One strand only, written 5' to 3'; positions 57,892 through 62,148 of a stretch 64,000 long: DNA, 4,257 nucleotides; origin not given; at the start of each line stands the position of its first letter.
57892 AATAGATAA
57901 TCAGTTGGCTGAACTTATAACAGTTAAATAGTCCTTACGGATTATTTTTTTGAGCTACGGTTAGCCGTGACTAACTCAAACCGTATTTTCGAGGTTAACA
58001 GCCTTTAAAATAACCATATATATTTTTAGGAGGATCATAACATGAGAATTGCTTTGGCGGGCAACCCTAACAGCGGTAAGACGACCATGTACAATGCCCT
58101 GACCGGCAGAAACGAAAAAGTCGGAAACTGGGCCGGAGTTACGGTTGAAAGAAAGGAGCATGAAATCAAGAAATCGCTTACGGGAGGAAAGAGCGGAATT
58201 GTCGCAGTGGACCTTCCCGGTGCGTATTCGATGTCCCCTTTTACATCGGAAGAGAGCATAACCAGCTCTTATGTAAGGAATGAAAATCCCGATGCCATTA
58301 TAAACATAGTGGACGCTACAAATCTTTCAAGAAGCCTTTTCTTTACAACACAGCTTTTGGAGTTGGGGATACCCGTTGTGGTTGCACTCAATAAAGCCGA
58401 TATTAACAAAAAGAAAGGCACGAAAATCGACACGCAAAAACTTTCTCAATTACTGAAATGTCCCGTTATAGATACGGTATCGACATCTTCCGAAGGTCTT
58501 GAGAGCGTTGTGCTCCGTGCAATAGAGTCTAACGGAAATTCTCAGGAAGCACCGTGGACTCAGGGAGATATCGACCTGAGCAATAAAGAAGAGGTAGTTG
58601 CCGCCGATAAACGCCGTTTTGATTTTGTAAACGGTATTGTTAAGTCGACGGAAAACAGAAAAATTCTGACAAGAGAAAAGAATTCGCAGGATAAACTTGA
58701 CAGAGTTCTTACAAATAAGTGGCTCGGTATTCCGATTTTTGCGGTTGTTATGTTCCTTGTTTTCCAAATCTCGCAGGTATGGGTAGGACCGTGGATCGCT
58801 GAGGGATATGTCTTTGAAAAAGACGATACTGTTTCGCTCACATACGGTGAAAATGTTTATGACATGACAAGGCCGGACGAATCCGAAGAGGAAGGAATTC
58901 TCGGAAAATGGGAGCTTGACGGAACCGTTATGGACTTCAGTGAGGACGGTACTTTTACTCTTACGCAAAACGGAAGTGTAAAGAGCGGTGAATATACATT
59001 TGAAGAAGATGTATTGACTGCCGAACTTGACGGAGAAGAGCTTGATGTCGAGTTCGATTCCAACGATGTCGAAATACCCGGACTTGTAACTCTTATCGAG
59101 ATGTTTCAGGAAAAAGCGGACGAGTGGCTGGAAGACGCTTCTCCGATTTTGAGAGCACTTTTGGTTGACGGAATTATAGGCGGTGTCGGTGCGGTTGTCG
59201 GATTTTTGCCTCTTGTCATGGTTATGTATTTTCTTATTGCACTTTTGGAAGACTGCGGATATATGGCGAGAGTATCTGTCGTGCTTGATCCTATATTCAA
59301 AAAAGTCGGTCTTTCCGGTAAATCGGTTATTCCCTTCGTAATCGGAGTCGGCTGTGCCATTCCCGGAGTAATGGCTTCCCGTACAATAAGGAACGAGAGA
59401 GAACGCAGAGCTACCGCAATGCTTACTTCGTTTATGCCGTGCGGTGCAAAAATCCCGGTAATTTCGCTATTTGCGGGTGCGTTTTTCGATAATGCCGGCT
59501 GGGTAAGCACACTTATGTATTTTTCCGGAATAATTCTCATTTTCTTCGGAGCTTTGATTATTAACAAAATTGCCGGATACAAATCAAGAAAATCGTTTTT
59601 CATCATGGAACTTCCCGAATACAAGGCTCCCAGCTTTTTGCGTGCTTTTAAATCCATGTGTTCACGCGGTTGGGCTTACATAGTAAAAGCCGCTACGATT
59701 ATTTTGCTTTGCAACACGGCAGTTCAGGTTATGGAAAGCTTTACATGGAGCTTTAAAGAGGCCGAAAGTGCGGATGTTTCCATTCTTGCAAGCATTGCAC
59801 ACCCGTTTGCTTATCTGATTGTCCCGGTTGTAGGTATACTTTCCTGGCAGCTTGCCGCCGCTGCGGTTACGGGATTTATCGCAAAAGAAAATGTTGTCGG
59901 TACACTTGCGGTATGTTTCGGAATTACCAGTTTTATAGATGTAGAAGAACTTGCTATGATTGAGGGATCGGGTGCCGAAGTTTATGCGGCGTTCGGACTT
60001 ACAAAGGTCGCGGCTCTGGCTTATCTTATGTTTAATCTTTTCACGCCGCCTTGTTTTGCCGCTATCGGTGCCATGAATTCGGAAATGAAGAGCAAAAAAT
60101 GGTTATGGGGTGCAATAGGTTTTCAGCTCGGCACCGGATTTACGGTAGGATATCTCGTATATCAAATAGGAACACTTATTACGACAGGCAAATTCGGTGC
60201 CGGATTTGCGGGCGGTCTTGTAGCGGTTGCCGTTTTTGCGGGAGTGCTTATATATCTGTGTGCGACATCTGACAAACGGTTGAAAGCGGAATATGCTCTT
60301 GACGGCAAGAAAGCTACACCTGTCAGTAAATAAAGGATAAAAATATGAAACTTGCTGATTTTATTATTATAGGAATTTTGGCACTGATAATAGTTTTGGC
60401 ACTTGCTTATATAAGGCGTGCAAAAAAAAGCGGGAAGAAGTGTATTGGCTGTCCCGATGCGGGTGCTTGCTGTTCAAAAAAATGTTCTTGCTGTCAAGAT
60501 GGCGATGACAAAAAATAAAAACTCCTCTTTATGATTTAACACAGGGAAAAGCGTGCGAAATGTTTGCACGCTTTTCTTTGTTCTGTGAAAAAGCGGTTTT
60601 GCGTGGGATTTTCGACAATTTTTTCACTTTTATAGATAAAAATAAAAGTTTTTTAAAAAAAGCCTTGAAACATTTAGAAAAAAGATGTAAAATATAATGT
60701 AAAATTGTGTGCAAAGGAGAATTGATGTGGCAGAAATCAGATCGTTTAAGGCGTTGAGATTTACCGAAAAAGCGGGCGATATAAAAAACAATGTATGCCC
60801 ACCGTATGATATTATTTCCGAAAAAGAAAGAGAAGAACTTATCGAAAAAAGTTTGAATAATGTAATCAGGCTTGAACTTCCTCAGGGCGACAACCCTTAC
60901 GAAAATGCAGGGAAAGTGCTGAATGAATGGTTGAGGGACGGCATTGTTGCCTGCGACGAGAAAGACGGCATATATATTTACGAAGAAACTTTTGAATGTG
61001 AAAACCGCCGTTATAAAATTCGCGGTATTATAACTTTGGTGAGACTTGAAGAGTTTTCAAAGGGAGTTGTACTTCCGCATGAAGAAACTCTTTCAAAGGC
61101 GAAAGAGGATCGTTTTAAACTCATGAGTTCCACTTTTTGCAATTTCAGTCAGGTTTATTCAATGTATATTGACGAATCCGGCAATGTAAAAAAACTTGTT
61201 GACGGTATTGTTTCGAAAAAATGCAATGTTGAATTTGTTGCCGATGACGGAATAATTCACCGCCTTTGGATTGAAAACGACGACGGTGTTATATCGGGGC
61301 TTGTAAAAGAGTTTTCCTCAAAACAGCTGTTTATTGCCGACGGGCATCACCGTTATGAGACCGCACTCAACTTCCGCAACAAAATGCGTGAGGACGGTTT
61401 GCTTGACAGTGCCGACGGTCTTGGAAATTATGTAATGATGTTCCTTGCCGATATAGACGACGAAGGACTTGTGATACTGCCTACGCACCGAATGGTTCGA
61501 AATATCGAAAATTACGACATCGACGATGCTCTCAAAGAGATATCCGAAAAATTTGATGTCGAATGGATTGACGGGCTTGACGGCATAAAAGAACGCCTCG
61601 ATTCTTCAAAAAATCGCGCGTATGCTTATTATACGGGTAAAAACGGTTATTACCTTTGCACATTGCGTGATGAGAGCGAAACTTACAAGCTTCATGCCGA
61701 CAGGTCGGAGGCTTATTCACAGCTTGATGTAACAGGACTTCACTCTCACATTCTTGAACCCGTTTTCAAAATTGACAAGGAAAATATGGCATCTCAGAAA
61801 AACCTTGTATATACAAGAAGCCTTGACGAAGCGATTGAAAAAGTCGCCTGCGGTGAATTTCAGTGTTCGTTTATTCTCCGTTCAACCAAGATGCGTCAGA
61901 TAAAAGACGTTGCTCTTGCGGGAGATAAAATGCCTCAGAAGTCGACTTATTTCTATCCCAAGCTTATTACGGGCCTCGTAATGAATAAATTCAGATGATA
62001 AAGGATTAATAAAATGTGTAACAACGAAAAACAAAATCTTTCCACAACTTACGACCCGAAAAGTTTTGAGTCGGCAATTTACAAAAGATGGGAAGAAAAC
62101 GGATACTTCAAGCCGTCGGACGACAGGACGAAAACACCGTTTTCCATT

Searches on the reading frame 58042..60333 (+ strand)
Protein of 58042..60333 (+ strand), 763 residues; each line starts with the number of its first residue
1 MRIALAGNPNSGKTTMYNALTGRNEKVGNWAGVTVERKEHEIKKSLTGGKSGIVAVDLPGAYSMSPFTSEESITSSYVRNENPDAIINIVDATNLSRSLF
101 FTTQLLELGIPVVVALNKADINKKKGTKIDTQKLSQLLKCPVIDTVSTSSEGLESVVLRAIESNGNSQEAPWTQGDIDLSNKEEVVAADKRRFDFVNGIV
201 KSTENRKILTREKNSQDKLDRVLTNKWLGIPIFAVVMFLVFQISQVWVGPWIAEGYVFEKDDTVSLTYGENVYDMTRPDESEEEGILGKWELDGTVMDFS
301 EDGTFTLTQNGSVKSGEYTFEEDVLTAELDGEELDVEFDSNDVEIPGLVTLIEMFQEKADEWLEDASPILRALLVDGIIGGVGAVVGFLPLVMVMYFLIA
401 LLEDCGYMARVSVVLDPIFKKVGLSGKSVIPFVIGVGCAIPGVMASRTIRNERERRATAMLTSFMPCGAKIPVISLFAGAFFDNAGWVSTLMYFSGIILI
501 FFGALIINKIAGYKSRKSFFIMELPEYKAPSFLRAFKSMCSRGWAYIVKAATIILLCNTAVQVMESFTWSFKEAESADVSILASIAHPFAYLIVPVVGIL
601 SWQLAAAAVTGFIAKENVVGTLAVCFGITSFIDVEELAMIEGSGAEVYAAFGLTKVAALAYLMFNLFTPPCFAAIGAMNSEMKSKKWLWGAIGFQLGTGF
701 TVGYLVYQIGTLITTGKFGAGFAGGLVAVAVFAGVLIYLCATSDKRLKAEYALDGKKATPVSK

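Call 64: search_protein_families(library=pfam, proteins=[window:58042-60333:+], max_evalue=0.001)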
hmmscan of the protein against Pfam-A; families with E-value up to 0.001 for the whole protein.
window:58042-60333:+ (763 aa): 6 families
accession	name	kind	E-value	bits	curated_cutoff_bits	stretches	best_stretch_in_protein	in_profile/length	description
PF02421.24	FeoB_N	-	5.3e-56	188.9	27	1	2-157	2-153/156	Ferrous iron transport protein B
PF07670.19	Gate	-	1.8e-30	105.9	29.6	2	386-481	2-104/104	Nucleoside recognition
PF01926.29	MMR_HSR1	-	3.2e-17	63.1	21.9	1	2-118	1-113/113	50S ribosome-binding GTPase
PF07664.17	FeoB_C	-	2.4e-11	43.6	26.6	1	491-542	3-54/54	Ferrous iron transport protein B C terminus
PF00009.33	GTP_EFTU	-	0.00022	21.3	26.5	0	3-143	6-151/188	Elongation factor Tu GTP binding domain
PF09439.16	SRPRB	-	0.00073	19.4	25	0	3-120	6-120/178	Signal recognition particle receptor beta subunit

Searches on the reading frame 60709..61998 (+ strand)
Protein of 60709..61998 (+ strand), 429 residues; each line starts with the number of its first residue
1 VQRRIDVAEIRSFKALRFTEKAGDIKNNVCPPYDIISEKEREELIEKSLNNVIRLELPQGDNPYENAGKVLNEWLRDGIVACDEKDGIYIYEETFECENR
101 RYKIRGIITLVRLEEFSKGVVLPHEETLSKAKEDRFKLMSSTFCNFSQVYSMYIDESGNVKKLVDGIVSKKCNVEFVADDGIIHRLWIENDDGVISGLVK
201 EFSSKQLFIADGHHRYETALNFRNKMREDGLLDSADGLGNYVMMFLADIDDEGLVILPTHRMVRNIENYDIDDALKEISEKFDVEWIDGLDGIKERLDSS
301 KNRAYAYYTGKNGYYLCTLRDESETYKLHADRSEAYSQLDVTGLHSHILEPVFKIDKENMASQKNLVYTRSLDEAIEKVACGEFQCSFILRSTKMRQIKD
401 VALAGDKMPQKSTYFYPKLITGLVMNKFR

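Call 64: search_protein_families(library=pfam, proteins=[window:60709-61998:+], max_evalue=0.001)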
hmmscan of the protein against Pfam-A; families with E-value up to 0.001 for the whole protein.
window:60709-61998:+ (429 aa): 1 family
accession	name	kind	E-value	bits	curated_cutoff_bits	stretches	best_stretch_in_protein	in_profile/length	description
PF06245.16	DUF1015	-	2.2e-83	280.3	25.8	1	10-341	1-324/325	Protein of unknown function (DUF1015)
